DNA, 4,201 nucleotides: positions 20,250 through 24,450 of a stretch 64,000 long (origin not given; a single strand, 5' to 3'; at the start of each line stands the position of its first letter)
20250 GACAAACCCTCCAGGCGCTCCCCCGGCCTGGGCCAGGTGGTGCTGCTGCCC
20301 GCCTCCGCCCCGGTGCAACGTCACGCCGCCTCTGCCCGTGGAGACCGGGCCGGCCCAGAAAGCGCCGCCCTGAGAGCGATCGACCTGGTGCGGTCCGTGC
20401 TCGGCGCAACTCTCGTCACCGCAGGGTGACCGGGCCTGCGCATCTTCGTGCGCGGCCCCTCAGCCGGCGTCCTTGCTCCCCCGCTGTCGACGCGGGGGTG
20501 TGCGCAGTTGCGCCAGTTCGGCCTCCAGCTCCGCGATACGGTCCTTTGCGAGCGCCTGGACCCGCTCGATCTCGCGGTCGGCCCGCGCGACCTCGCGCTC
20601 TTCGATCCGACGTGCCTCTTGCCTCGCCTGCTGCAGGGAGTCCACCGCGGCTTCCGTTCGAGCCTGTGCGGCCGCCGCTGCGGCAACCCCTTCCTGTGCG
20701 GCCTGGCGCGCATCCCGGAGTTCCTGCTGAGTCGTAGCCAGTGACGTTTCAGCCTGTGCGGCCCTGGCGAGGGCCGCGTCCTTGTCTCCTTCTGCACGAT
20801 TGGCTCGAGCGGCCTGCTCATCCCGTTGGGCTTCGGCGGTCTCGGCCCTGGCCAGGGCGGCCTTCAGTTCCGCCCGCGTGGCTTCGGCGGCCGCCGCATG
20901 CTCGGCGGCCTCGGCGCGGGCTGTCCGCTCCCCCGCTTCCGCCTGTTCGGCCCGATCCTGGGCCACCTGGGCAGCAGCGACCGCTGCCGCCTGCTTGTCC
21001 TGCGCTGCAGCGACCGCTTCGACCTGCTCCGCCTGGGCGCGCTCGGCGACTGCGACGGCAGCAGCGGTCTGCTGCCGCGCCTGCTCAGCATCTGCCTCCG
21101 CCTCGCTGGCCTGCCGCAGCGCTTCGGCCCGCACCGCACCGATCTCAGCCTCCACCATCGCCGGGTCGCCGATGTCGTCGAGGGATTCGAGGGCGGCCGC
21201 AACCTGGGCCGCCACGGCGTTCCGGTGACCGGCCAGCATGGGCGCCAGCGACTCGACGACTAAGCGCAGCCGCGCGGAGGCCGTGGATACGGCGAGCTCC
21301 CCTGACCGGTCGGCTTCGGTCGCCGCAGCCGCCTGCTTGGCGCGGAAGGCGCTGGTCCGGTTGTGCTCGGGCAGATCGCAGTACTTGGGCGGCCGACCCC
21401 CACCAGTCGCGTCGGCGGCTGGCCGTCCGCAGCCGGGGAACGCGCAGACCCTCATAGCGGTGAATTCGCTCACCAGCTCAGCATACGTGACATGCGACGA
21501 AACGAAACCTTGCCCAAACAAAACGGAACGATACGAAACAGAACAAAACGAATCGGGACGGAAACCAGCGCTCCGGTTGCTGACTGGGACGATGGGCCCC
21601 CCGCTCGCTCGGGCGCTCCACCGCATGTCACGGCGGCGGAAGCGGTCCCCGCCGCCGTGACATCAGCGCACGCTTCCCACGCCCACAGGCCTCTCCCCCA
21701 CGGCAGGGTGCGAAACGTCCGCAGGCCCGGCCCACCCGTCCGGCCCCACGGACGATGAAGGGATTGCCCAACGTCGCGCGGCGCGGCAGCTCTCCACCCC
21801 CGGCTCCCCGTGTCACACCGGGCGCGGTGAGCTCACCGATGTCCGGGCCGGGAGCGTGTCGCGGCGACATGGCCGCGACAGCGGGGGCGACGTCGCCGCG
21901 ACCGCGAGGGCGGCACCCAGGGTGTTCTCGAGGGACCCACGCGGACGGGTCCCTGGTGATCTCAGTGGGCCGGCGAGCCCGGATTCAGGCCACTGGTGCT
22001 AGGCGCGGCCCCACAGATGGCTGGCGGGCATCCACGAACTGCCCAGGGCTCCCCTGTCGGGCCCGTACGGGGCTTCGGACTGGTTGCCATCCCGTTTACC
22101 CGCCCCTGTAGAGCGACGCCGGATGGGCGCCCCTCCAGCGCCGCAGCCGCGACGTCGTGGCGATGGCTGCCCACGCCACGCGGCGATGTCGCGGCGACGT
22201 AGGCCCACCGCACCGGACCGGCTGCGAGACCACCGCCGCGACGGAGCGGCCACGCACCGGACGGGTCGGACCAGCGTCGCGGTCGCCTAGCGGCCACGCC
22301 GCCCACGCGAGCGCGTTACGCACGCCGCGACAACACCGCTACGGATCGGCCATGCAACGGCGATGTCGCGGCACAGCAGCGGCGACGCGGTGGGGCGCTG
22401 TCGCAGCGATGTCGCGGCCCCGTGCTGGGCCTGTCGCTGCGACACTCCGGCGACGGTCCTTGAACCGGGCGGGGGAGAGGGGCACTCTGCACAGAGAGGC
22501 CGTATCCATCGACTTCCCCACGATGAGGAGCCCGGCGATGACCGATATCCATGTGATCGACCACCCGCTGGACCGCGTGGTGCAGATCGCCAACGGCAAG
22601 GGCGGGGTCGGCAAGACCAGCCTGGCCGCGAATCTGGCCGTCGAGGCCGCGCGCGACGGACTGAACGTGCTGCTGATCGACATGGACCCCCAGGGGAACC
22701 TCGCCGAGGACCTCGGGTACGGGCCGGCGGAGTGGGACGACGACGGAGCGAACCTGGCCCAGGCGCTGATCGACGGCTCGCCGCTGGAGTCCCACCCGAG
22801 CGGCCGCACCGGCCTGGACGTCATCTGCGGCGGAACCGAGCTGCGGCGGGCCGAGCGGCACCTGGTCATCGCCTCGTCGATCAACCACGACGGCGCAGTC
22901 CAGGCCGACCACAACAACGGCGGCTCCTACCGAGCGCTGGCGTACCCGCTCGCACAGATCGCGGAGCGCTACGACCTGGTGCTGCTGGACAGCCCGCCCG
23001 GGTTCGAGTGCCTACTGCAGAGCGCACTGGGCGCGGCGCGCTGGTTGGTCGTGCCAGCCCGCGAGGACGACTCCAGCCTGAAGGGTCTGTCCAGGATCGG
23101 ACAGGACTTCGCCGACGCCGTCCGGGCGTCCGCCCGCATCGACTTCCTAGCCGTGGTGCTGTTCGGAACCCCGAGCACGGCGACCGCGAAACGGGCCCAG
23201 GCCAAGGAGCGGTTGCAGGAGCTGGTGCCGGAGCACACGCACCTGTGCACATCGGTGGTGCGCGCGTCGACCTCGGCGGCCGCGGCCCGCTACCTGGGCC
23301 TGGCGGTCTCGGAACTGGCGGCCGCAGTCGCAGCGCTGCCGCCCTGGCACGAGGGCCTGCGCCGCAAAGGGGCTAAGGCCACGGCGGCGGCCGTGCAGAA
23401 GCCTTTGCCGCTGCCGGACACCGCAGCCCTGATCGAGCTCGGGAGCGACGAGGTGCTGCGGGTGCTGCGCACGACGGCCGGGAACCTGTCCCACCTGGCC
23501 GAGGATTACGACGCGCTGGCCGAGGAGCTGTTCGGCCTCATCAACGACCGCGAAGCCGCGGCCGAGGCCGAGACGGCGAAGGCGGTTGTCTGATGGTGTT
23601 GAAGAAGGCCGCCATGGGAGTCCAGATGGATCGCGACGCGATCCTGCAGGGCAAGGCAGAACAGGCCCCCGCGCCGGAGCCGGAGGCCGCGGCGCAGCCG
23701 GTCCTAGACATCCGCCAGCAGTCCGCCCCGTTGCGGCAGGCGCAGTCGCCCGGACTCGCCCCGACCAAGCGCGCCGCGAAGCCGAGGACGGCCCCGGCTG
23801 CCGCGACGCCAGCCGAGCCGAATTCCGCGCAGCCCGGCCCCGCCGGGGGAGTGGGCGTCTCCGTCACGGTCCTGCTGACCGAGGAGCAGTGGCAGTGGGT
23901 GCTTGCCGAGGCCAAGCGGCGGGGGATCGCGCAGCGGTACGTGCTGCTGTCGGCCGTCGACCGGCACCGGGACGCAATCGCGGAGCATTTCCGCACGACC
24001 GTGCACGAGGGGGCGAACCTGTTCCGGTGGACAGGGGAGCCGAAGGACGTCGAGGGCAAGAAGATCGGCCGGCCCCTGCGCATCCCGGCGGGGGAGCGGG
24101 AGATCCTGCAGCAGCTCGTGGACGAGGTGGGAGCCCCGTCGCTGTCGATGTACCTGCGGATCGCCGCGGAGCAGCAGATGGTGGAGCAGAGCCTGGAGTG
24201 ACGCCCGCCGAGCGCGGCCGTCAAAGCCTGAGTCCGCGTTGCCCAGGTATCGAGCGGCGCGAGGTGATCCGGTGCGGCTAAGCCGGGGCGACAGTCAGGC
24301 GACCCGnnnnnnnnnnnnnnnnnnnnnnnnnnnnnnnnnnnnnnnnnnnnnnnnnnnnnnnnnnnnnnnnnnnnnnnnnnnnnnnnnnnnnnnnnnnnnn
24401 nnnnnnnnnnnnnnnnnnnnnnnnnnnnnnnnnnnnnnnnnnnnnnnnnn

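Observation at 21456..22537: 1.1-kb non-coding region packed with three repeat families upstream of parA: candidate centromere/origin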

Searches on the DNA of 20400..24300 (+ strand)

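Call 13: search_dna_similar(query=window:20400-24300:+, collection=plasmids, mode=near, max_rows=25)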
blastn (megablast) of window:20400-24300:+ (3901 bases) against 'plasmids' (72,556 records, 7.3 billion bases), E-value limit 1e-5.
No match.

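Call 86: search_dna_similar(query=window:21400-22540:+, collection=plasmids, mode=distant, max_rows=15, max_evalue=0.001)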
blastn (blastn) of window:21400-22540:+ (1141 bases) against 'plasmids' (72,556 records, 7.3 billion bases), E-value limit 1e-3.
No match.

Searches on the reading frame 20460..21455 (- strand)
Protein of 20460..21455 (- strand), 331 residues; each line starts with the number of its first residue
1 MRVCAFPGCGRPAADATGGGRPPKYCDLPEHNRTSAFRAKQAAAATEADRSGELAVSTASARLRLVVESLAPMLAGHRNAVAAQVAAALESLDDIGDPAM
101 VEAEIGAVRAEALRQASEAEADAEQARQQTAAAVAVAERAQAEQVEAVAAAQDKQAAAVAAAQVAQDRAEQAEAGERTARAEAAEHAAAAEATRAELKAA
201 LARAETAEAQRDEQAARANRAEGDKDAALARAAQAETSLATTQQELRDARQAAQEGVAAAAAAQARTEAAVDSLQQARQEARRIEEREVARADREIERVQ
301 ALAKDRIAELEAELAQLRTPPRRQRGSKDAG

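Call 14: search_protein_families(library=pfam, proteins=[window:20460-21455:-], max_evalue=0.01)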
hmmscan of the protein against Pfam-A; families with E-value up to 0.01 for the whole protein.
window:20460-21455:- (331 aa): 0 families

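Call 58: search_protein_families(library=ncbifam, proteins=[window:20460-21455:-], max_evalue=0.1)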
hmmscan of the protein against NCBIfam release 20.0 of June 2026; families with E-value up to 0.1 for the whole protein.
window:20460-21455:- (331 aa): 2 families
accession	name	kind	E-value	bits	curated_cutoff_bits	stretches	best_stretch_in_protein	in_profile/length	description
TIGR02168.1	SMC_prok_B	equivalog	0.0044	14.8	567.35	1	107-317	766-979/1181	chromosome segregation protein SMC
TIGR02169.1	SMC_prok_A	equivalog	0.091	10.4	729.4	1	100-328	292-511/1165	chromosome segregation protein SMC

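Call 59: search_protein_families(library=phrogs, proteins=[window:20460-21455:-], max_evalue=0.01)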
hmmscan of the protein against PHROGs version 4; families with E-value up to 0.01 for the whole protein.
window:20460-21455:- (331 aa): 0 families

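Call 87: search_dna_similar(query=window:20460-21452:-, collection=plasmids, mode=protein, max_rows=15)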
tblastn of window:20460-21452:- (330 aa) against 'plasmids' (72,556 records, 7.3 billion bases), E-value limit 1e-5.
Records with a match: 5; places in all: 5; records where one place covers at least 80% of the query: 0.
Best place of each record, by identity: <60% 5.
By first word of the organism name: Arthrobacter 2; Paenarthrobacter 1; Pseudarthrobacter 1; Euzebya 1.
By predicted mobility (MOB-suite, as given by PLSDB): non-mobilizable 3; conjugative 1; mobilizable 1.
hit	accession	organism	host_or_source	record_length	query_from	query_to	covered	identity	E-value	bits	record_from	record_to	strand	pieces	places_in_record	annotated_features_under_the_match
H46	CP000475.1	Paenarthrobacter aurescens TC1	-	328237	1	107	32%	41.7%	8e-10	67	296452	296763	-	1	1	hypothetical protein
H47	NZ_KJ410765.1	Arthrobacter sp. 68b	-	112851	1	107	32%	40.2%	5e-11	71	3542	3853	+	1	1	hypothetical protein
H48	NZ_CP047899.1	Pseudarthrobacter psychrotolerans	Single cell,Antarctic soil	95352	1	111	34%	37.5%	4e-9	66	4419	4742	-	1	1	hypothetical protein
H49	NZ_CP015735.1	Arthrobacter sp. U41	Purified bacterial strains from deep ...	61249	1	111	34%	37.5%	7e-9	64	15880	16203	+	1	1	hypothetical protein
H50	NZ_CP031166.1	Euzebya pacifica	-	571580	3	76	22%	37.8%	7e-6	55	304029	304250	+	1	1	hypothetical protein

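Call 88: get_annotated_region(hit=H47, flank=5000)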
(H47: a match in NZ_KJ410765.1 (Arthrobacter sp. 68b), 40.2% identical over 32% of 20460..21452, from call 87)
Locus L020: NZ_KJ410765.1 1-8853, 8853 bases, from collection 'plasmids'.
description: Arthrobacter sp. 68b plasmid p2MP, complete sequence
organism: Arthrobacter sp. 68b (NCBI taxid 311808)
taxonomy: Bacteria; Actinomycetota; Actinomycetes; Micrococcales; Micrococcaceae; Arthrobacter; Arthrobacter sp. 68b
host: -; source: -; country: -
typing (MOB-suite, as given by PLSDB): mobilizable; replicon rep_cluster_1670; relaxase MOBP
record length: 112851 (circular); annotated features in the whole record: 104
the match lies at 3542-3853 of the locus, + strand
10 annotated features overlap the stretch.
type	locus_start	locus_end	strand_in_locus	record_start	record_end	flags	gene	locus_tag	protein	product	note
CDS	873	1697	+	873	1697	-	-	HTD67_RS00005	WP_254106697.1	AAA family ATPase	-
CDS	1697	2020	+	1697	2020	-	-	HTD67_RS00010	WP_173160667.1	hypothetical protein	-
CDS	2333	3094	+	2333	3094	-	-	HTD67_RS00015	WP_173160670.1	hypothetical protein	-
CDS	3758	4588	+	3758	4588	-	-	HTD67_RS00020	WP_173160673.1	hypothetical protein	-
CDS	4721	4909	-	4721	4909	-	-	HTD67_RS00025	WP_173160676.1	hypothetical protein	-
CDS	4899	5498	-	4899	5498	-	-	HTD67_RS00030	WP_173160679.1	recombinase family protein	GO:0006310 - DNA recombination [Evidence IEA]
CDS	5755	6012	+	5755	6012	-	-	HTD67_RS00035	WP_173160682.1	DUF2188 domain-containing protein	-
CDS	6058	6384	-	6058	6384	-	-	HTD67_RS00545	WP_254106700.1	universal stress protein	-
CDS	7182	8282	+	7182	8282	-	-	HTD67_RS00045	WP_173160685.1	DNA cytosine methyltransferase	GO:0006304 - DNA modification [Evidence IEA]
CDS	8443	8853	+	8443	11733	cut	-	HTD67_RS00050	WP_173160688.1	hypothetical protein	-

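Call 89: get_annotated_region(hit=H48, flank=5000)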
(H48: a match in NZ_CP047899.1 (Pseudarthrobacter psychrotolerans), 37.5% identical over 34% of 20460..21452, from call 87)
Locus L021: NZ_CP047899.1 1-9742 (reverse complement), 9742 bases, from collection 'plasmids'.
description: Pseudarthrobacter psychrotolerans strain YJ56 plasmid unnamed1, complete sequence
organism: Pseudarthrobacter psychrotolerans (NCBI taxid 2697569)
taxonomy: Bacteria; Actinomycetota; Actinomycetes; Micrococcales; Micrococcaceae; Pseudarthrobacter; Pseudarthrobacter psychrotolerans
host: -; source: Single cell,Antarctic soil; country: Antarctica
typing (MOB-suite, as given by PLSDB): non-mobilizable; replicon rep_cluster_1547
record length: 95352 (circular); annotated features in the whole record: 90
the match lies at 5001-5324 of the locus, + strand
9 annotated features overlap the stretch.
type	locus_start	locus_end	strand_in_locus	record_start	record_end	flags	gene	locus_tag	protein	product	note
CDS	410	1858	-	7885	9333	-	-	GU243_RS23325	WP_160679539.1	AAA family ATPase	-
CDS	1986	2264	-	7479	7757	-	-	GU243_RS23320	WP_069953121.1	glutaredoxin domain-containing protein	-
CDS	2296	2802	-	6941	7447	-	-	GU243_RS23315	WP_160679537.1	hypothetical protein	-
CDS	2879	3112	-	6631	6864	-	-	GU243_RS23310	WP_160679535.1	hypothetical protein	-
CDS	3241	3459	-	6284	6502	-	-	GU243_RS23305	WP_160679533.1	hypothetical protein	-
CDS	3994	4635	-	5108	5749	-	-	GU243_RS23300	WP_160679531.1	AAA family ATPase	-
CDS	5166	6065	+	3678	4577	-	-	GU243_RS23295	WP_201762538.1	hypothetical protein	-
CDS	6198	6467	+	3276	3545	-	-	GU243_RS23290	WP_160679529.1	hypothetical protein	-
CDS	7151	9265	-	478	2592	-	-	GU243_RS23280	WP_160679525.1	hypothetical protein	-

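Call 93: get_annotated_region(hit=H46, flank=3000)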
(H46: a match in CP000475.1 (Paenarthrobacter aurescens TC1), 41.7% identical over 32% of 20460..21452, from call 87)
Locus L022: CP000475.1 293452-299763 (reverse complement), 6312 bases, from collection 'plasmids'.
description: Paenarthrobacter aurescens TC1 plasmid pTC1, complete sequence
organism: Paenarthrobacter aurescens TC1 (NCBI taxid 290340)
taxonomy: Bacteria; Actinomycetota; Actinomycetes; Micrococcales; Micrococcaceae; Paenarthrobacter; Paenarthrobacter aurescens; Paenarthrobacter aurescens TC1
host: -; source: -; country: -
typing (MOB-suite, as given by PLSDB): conjugative; replicon rep_cluster_1783; relaxase MOBF,MOBF; mating-pair formation MPF_T
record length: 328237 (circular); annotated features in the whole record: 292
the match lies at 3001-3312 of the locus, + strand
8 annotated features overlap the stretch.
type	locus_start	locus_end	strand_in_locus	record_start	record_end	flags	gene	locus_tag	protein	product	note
CDS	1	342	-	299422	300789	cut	-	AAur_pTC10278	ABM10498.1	conserved hypothetical protein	-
CDS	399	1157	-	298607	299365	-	-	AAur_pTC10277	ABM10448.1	conserved hypothetical protein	-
CDS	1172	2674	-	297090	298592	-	-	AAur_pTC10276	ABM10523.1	putative transposase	-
CDS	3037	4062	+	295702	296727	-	-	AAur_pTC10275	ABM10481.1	hypothetical protein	-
CDS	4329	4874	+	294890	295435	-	-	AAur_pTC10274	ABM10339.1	Conserved hypothetical protein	-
CDS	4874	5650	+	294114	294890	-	-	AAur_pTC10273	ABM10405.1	hypothetical protein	-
CDS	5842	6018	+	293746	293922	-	-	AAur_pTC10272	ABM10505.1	hypothetical protein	-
CDS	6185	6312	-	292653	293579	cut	-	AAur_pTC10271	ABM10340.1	putative Membrane protein, TerC-family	-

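Call 94: get_annotated_region(hit=H49, flank=3000)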
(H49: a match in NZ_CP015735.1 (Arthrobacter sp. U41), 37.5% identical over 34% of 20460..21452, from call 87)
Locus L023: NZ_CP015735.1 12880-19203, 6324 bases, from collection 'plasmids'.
description: Arthrobacter sp. U41 plasmid unnamed3, complete sequence
organism: Arthrobacter sp. U41 (NCBI taxid 1849032)
taxonomy: Bacteria; Actinomycetota; Actinomycetes; Micrococcales; Micrococcaceae; Arthrobacter; Arthrobacter sp. U41
host: -; source: Purified bacterial strains from deep water samples,Lake Untersee; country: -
typing (MOB-suite, as given by PLSDB): non-mobilizable; replicon rep_cluster_13
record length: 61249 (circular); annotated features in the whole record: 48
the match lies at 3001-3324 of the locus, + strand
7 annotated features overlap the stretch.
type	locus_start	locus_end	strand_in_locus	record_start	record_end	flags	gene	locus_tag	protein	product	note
CDS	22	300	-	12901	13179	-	-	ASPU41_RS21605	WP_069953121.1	glutaredoxin domain-containing protein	-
CDS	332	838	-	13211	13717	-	-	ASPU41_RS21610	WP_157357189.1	hypothetical protein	-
CDS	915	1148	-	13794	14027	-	-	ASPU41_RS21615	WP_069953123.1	hypothetical protein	-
CDS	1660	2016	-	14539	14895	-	-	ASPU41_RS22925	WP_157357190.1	hypothetical protein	-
CDS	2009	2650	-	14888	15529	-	-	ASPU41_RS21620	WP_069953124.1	AAA family ATPase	-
CDS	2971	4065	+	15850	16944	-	-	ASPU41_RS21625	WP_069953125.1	hypothetical protein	-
CDS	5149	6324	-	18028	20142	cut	-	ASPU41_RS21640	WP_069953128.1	hypothetical protein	-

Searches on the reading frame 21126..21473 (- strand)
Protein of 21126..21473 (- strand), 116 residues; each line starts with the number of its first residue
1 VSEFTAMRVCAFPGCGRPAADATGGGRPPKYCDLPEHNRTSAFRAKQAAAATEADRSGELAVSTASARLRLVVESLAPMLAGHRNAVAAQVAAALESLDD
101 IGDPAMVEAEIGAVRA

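Call 95: find_homologous_proteins(query=window:21126-21473:-)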
Query window:21126-21473:-: 135 candidates shared short words with the query, none scored E <= 0.001.
